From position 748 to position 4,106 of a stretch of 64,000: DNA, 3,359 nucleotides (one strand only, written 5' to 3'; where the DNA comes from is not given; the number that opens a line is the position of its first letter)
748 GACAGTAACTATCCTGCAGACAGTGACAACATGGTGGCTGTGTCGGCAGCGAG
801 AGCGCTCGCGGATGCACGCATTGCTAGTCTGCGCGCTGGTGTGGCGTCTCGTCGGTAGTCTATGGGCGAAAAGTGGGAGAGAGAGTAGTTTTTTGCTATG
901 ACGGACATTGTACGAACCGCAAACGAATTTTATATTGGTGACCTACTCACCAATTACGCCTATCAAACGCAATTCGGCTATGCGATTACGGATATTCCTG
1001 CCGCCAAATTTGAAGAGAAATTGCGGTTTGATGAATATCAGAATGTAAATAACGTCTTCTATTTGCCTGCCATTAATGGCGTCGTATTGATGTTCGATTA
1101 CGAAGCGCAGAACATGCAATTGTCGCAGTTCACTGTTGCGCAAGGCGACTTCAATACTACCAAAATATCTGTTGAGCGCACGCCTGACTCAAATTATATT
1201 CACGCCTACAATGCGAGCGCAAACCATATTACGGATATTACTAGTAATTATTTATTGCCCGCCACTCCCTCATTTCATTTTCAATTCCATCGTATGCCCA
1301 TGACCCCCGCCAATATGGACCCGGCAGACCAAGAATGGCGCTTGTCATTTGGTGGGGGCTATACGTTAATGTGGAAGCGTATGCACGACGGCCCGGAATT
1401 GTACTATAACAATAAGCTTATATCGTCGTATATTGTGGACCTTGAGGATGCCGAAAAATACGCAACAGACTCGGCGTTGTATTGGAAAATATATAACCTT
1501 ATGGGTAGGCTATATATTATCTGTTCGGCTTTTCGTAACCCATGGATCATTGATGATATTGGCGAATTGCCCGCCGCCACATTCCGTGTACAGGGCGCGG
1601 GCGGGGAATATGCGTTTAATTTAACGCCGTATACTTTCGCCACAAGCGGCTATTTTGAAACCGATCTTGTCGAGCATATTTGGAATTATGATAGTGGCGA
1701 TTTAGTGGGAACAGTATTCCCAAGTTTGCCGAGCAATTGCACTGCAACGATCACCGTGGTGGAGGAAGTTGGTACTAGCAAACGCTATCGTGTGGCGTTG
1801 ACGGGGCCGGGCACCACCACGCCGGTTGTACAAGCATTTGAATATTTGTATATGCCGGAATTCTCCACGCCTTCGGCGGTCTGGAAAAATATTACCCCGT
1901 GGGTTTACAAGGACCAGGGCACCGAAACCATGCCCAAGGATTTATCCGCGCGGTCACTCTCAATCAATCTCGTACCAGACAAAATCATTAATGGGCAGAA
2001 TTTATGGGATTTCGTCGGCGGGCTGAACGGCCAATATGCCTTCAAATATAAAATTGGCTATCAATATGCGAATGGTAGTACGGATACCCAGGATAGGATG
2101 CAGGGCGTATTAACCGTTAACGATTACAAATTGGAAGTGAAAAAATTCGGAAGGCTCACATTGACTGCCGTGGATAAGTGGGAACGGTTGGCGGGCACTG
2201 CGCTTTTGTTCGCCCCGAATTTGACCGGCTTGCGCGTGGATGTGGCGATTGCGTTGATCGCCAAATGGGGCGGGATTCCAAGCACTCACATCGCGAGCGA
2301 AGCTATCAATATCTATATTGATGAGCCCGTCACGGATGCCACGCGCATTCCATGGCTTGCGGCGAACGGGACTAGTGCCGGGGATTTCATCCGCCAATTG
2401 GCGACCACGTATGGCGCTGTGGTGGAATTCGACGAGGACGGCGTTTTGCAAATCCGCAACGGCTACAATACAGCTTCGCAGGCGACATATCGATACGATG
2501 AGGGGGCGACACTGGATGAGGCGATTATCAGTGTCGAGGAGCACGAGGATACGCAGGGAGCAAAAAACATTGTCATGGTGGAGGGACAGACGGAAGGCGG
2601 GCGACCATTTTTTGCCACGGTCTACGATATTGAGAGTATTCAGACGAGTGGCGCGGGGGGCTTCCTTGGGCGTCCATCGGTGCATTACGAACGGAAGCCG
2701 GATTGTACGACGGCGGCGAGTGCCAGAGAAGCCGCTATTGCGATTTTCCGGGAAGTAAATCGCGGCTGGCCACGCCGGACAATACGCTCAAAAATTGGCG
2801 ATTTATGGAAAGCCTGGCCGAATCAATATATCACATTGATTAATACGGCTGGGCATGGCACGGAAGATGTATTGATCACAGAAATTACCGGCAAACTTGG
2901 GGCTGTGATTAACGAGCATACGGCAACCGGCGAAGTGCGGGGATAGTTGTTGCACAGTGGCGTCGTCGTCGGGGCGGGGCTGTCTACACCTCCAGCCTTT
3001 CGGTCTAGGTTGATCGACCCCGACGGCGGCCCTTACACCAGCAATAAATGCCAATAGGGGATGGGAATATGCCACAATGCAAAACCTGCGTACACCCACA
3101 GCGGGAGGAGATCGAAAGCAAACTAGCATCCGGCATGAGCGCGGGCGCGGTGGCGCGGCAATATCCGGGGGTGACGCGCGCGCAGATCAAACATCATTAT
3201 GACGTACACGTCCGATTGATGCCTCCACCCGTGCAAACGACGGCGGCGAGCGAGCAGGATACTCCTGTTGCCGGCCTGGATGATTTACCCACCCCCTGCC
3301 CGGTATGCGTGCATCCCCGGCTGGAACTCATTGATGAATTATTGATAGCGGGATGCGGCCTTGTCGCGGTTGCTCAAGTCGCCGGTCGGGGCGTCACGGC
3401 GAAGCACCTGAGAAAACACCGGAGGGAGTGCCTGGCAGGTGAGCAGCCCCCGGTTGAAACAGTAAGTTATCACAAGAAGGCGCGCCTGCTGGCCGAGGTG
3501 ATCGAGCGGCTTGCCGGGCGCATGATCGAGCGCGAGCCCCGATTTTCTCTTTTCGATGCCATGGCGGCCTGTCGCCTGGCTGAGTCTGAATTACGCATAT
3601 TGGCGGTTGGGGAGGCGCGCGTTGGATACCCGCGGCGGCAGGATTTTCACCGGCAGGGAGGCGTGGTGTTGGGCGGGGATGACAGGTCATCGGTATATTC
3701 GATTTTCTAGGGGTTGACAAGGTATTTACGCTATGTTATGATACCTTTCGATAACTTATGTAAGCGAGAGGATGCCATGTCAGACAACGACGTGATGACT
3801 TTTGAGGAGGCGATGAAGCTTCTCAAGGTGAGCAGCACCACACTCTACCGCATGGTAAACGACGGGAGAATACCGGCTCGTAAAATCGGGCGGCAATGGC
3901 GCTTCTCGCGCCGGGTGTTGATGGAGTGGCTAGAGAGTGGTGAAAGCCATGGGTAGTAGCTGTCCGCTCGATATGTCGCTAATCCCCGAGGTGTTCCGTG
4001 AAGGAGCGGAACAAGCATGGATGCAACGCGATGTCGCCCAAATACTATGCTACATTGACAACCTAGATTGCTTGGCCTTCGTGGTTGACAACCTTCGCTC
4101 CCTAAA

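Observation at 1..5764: Mosaic low-GC island ending at a tRNA-Met 3' fragment: right arm of an integrated element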

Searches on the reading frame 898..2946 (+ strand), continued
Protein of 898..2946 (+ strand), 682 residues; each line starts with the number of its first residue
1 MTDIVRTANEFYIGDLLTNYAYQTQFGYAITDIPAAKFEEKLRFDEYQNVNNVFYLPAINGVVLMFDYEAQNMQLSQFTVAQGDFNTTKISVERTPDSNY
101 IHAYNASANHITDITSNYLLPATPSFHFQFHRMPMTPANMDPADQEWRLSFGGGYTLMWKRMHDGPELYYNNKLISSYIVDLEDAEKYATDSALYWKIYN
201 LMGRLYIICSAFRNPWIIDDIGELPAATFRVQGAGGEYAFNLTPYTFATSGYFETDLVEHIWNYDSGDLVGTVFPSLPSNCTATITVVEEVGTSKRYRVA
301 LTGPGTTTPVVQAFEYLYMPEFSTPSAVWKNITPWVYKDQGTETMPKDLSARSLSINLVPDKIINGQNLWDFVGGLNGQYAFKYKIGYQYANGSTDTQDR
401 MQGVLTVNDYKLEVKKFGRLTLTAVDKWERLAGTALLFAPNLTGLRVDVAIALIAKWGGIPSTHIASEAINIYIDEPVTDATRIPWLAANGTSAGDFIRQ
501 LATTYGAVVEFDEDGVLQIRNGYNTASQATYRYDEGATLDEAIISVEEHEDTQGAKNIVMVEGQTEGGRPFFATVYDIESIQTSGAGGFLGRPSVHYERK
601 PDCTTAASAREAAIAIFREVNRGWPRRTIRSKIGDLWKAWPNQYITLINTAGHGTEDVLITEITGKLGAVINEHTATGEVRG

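Call 64: predict_structure(alignment_id=A3)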
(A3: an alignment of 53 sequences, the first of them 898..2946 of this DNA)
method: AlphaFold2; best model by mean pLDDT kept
length: 682 residues; sequences in the alignment: 53
mean_pLDDT: 93.1   pTM: 0.89
mean pLDDT of the five models: 93.1, 93.0, 92.6, 92.4, 91.6
residues with pLDDT >= 90: 575; 70-90: 95; 50-70: 12; < 50: 0
segments of 3 or more residues with pLDDT < 50: none
pLDDT, mean of each block of 10 residues (from residue 1): 84 94 96 94 96 96 93 96 96 76 96 98 96 93 95 97 91 96 92 96 95 93 96 96 97 98 96 94 98 98 96 98 94 88 92 93 93 88 95 93 85 70 93 96 97 98 97 89 93 97 95 95 89 84 90 94 91 95 90 97 94 94 93 90 92 89 93 95 79
secondary structure, 60 per line:
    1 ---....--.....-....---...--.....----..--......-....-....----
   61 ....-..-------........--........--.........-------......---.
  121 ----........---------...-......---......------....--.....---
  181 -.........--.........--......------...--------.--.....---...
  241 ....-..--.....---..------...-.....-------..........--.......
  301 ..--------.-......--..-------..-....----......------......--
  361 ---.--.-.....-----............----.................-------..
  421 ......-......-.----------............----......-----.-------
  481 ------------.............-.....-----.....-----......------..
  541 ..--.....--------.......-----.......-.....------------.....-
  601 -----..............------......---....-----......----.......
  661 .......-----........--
elements in order: E4-7 E10-14 H16-19 E23-25 E28-32 H43-46 E48-51 E53-56 E61-64 E78-82 E85-92 E95-103 E111-116 E125-132 E146-151 E155-160 E167-170 E173-177 H182-190 E193-201 E204-209 E216-218 E230-234 E238-244 E250-254 E270-274 E282-291 E294-302 E313-318 E341-346 E353-358 H369-373 E379-390 E395-411 E419-426 H428-433 H447-457 E465-467 H494-505 E507-511 E517-521 E527-532 E545-549 E558-564 E570-576 H578-582 E595-599 H606-619 E626-631 H635-638 E644-649 E654-667 E673-680
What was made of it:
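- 898..2946 (+): Tail/baseplate hub protein, 682 aa. The N-terminal ~300 aa form a lectin/CBM-like beta-sandwich. The C-terminal ~370 aa form a gp27 / Mu gp44 / VgrG-type hub. AF2 pLDDT 93.1, pTM 0.89 (call 64).
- On gp27/gp44-type baseplate hub: AF2 pLDDT 93.1 (call 64).
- Tried and rejected: It was replaced by the 53-sequence model (call 64).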

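Call 66: fold_search(model_id=the predicted structure, library=pdb)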
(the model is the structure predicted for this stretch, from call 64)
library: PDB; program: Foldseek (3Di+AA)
matches with E <= 10: 1124; with E <= 0.001: 115
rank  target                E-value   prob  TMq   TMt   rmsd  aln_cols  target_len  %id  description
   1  7aef_q                2.2e-15  1.00  0.38  0.44  13.8       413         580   12  Cryo-EM structure of an extracellular contractile injection system in marine bacterium Algoriphagus machipongonensis,  (released 2022-02-23)
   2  7b5h_AJ               5.1e-15  1.00  0.39  0.44   4.9       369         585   14  Cryo-EM structure of the contractile injection system base plate from Anabaena PCC7120 (released 2022-02-23)
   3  9rku_Af               9.2e-14  1.00  0.37  0.72   4.9       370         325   11  Agrobacterium phage 7-7-1 baseplate (released 2025-12-10)
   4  8fqc_C1               1.8e-13  1.00  0.37  0.72   4.7       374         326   11  Structure of baseplate with receptor binding complex of Agrobacterium phage Milano (released 2024-01-31)
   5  3d37_A                6.4e-13  1.00  0.37  0.72   4.7       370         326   14  The crystal structure of the tail protein from Neisseria meningitidis MC58 (released 2008-07-08)
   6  8v3w_H                7.1e-13  1.00  0.34  0.40   5.5       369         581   10  CryoEM Structure of Diffocin - precontracted - Baseplate - focused refinement on triplex region (released 2024-08-28)
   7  3cdd_F                1.0e-12  1.00  0.35  0.66   5.5       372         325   12  Crystal structure of prophage MuSo2, 43 kDa tail protein from Shewanella oneidensis (released 2008-03-11)
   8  3cdd_B                1.2e-12  1.00  0.34  0.65   6.1       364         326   13  Crystal structure of prophage MuSo2, 43 kDa tail protein from Shewanella oneidensis (released 2008-03-11)
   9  3cdd_D                1.6e-12  1.00  0.35  0.67   6.4       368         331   12  Crystal structure of prophage MuSo2, 43 kDa tail protein from Shewanella oneidensis (released 2008-03-11)
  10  3cdd_C                2.3e-12  1.00  0.34  0.65   5.7       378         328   13  Crystal structure of prophage MuSo2, 43 kDa tail protein from Shewanella oneidensis (released 2008-03-11)
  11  6j0m_A                1.3e-11  1.00  0.38  0.47   5.4       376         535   12  Cryo-EM Structure of an Extracellular Contractile Injection System, PVC baseplate in extended state (reconstructed wit (released 2019-04-10)
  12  3d37_B                1.5e-11  1.00  0.36  0.72   4.3       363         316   15  The crystal structure of the tail protein from Neisseria meningitidis MC58 (released 2008-07-08)
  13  9qgm_8A               1.5e-11  1.00  0.34  0.43   6.4       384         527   12  Cryo-EM structure of the PlPVC1 central spike, 3-fold symmetrized (C3), in extended state (released 2025-10-29)
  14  3cdd_A                2.5e-11  1.00  0.34  0.65   5.3       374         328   12  Crystal structure of prophage MuSo2, 43 kDa tail protein from Shewanella oneidensis (released 2008-03-11)
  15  4uhv_B                4.1e-11  1.00  0.37  0.39   5.3       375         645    9  The structure of VgrG1, the needle tip of the bacterial Type VI Secretion System (released 2016-01-27)
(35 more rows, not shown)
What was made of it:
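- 898..2946 (+): Foldseek PDB E 2e-15 and TM 0.72 to phage/eCIS hubs (call 66).
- On gp27/gp44-type baseplate hub: Foldseek TM 0.72 to 3d37_A, 8fqc_C1 and 9rku_Af, with best E 2e-15 (call 66).
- The best PDB fold matches include eCIS and T6SS VgrG hubs (call 66).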

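Call 87: find_related_loci(query=A5, collection=viral_contigs, flank=10000)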
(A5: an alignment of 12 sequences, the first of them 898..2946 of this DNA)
Query A5 (682 aa) in viral_contigs; peptide patterns used: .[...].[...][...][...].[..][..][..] (x = any residue, [..] = any of these).
8 stretches matched a pattern, but none encodes a relative of the query by tblastn (E <= 1e-3).

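Call 90: fold_search(model_id=the predicted structure, library=viral)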
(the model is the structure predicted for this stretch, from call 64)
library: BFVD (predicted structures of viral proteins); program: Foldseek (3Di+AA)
matches with E <= 10: 1391; with E <= 0.001: 492
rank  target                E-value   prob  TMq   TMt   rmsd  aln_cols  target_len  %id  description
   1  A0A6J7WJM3            1.7e-33  1.00  0.70  0.53  13.1       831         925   13  Uncharacterized protein [uncultured Caudovirales phage]
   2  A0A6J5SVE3            2.0e-33  1.00  0.74  0.65   6.0       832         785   13  Uncharacterized protein [uncultured Caudovirales phage]
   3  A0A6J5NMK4            2.4e-18  1.00  0.40  0.70   6.3       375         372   15  DUF5047 domain-containing protein [uncultured Caudovirales phage]
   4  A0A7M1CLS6            2.6e-18  1.00  0.37  0.42  32.0       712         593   10  (no name in the UniProt tables at hand)
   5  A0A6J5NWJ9            4.4e-18  1.00  0.40  0.63   4.8       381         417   15  Uncharacterized protein [uncultured Caudovirales phage]
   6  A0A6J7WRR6            9.7e-18  1.00  0.39  0.62   6.2       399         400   16  Tail protein [uncultured Caudovirales phage]
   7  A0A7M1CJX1            2.4e-17  1.00  0.33  0.31  28.3       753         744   10  (no name in the UniProt tables at hand)
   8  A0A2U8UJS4            3.2e-17  1.00  0.36  0.29  23.4       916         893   10  (no name in the UniProt tables at hand)
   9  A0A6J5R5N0            2.1e-16  1.00  0.38  0.33  31.8       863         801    9  Uncharacterized protein [uncultured Caudovirales phage]
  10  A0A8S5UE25            3.4e-16  1.00  0.37  0.43  27.7       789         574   10  Uncharacterized protein [Siphoviridae sp. ctGQT3]
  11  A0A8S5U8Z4            3.6e-16  1.00  0.38  0.57   5.6       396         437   14  Tail protein [Siphoviridae sp. ctnMR5]
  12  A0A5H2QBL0            4.7e-16  1.00  0.35  0.23  21.5       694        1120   10  (no name in the UniProt tables at hand)
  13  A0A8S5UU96            7.2e-16  1.00  0.39  0.44  29.5       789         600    9  Uncharacterized protein [Siphoviridae sp. ctGsX68]
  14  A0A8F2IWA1            2.1e-15  1.00  0.26  0.16  30.6       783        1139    9  Minor tail protein [Streptomyces phage KimJongPhill]
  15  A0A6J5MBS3            3.1e-15  1.00  0.40  0.63   4.7       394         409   12  Uncharacterized protein [uncultured Caudovirales phage]
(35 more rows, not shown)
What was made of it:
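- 898..2946 (+): BFVD full-length TM 0.70-0.74 to Caudovirales proteins (call 90).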

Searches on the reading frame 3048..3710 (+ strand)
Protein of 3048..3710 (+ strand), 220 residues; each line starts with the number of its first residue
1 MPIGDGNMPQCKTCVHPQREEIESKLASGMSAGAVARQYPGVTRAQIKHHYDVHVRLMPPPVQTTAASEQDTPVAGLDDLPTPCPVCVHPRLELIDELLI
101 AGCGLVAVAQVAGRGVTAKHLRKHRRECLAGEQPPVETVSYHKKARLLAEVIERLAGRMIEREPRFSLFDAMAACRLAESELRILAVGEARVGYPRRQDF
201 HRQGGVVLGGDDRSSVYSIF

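Call 7: search_protein_families(library=pfam, proteins=[window:3048-3710:+], max_evalue=0.1)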
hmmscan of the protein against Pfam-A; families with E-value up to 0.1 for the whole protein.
window:3048-3710:+ (220 aa): 3 families
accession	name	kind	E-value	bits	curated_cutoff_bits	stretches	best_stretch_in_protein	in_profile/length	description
PF04255.20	DUF433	-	0.0008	19.6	23.6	1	21-48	23-50/56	Protein of unknown function (DUF433)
PF13936.12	HTH_38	-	0.0072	16.5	27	0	18-37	9-28/44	Helix-turn-helix domain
PF11349.13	DUF3151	-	0.063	13.8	28.4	0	156-205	24-73/127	Protein of unknown function (DUF3151)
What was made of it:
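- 3048..3710 (+): ORFan with two tandem CxxCVHP...HTH-like repeats; putative DNA-binding regulator. Weak HTH hits only (call 7).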

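Call 8: search_protein_families(library=phrogs, proteins=[window:3048-3710:+], max_evalue=0.1)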
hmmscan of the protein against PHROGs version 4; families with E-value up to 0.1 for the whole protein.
window:3048-3710:+ (220 aa): 1 family
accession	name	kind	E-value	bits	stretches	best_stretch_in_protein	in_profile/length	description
phrog_1311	-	unknown function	0.026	15.4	0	8-20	5-17/51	-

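Call 49: search_protein_families(library=ncbifam, proteins=[window:3048-3710:+], max_evalue=0.05)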
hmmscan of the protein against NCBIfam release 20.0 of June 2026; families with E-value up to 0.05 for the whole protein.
window:3048-3710:+ (220 aa): 0 families

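Call 50: search_protein_families(library=padloc, proteins=[window:3048-3710:+], max_evalue=0.05)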
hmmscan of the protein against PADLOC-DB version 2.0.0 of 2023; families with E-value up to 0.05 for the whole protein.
window:3048-3710:+ (220 aa): 0 families

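Call 71: find_homologous_proteins(query=window:3048-3710:+, max_evalue=0.001)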
Query window:3048-3710:+ (220 aa): 1 proteins with E <= 0.001 among 1759 candidates.
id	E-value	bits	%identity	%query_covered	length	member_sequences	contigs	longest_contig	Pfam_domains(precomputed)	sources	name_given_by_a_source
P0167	2.4e-121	422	100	87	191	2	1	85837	-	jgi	jgi:hypothetical protein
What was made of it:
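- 3048..3710 (+): No homologue but itself (call 71).
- Checked: It has no homologue but itself in 5.8e9 proteins (call 71).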

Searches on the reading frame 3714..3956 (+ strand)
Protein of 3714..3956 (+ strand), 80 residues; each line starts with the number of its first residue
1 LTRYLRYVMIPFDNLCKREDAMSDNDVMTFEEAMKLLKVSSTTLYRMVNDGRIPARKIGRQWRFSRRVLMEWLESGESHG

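Call 7: search_protein_families(library=pfam, proteins=[window:3714-3956:+], max_evalue=0.1)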
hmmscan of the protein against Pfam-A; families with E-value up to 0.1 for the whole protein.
window:3714-3956:+ (80 aa): 8 families
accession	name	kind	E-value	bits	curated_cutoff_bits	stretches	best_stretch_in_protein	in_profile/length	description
PF12728.13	HTH_17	-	1.7e-19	70.3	27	1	27-75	1-49/51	Helix-turn-helix domain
PF20432.4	Xre-like-HTH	-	0.0034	18.1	25.8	1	28-63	24-60/63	Antitoxin Xre-like helix-turn-helix domain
PF20038.5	HTH_59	-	0.0047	17.3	27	1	22-62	1-50/66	Helix-turn-helix domain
PF13338.12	AbiEi_4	-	0.007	16.9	25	1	27-53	13-38/49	Transcriptional regulator, AbiEi antitoxin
PF02001.22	DUF134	-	0.013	16.5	27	1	23-52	46-75/98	Protein of unknown function DUF134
PF13384.12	HTH_23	-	0.015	15.5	24.6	0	27-49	17-39/50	Homeodomain-like domain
PF00376.29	MerR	-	0.046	14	28.2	1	32-63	4-37/38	MerR family regulatory protein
PF22746.1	SHOCT-like_DUF2089-C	-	0.066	13.3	27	0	25-38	12-25/32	SHOCT-like domain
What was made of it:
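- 3777..3956 (+): Excisionase-family HTH DNA-binding protein. The ORF is listed from TTG 3714. ATG 3777 behind a GAGAGGA ribosome-binding site is the more likely start. HTH_17 1.7e-19 (call 7).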

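Call 8: search_protein_families(library=phrogs, proteins=[window:3714-3956:+], max_evalue=0.1)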
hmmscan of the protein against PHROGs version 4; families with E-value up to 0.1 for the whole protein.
window:3714-3956:+ (80 aa): 23 families
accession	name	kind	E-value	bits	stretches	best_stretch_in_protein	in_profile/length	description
phrog_66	-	integration and excision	3.9e-13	50.8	1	18-77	84-144/412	excisionase and transcriptional regulator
phrog_1840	-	integration and excision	3.2e-10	41.3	1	28-78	7-58/90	excisionase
phrog_7338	-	unknown function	6.3e-09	37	1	22-77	25-81/87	-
phrog_25665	-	integration and excision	1e-08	36.2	1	23-77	21-75/93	excisionase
phrog_10045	-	DNA, RNA and nucleotide metabolism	1.5e-08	35.3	1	24-65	17-59/74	HTH DNA binding protein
phrog_15534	-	DNA, RNA and nucleotide metabolism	2.1e-07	32.4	1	22-74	39-89/93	HTH DNA binding protein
phrog_6401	-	DNA, RNA and nucleotide metabolism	1.7e-06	28.8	1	23-77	5-60/64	DNA binding protein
phrog_2907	-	integration and excision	9.9e-06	27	1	25-69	4-53/117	excisionase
phrog_25262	-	unknown function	1.5e-05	25.9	1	20-75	27-83/106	-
phrog_2655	-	integration and excision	1.5e-05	25.7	1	23-69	110-160/181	excisionase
phrog_668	-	DNA, RNA and nucleotide metabolism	2.3e-05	25.2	1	22-75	58-112/181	HTH DNA binding protein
phrog_9834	-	integration and excision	0.00014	23.1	1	16-54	16-54/86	excisionase and transcriptional regulator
phrog_629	-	integration and excision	0.00046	21.2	1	37-67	18-50/82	excisionase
phrog_4691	-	integration and excision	0.0006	20.8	1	24-61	15-53/78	excisionase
phrog_1877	-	DNA, RNA and nucleotide metabolism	0.0017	19.2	1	25-69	58-102/129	DNA binding protein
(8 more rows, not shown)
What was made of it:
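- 3777..3956 (+): Excisionase PHROGs (call 8).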

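Call 49: search_protein_families(library=ncbifam, proteins=[window:3714-3956:+], max_evalue=0.05)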
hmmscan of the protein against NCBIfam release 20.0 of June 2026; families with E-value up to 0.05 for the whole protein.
window:3714-3956:+ (80 aa): 4 families
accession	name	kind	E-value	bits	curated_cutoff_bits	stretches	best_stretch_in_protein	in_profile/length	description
TIGR01764.1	excise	domain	2.3e-15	56.7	28.8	1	28-74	2-48/49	excisionase family DNA-binding protein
NF047737.1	antiphage_MADS1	equivalog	4.4e-13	49.2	80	1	27-73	3-49/49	methylation-associated defense system helix-turn-helix domain-containing protein MAD1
NF040990.2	MamR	equivalog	0.0028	17.9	100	1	21-73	37-89/91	magnetosome protein MamR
NF003257.0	PRK04217.1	equivalog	0.022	14.9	115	1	23-52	54-83/110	hypothetical protein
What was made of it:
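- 3777..3956 (+): TIGR01764 at 56.7 bits against a cutoff of 28.8 (call 49).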

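Call 50: search_protein_families(library=padloc, proteins=[window:3714-3956:+], max_evalue=0.05)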
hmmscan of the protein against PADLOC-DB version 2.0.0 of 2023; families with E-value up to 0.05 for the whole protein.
window:3714-3956:+ (80 aa): 1 family
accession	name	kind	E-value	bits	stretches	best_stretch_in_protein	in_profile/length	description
PDLC04133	mad1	-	1.8e-10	39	1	26-73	4-51/60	mads_1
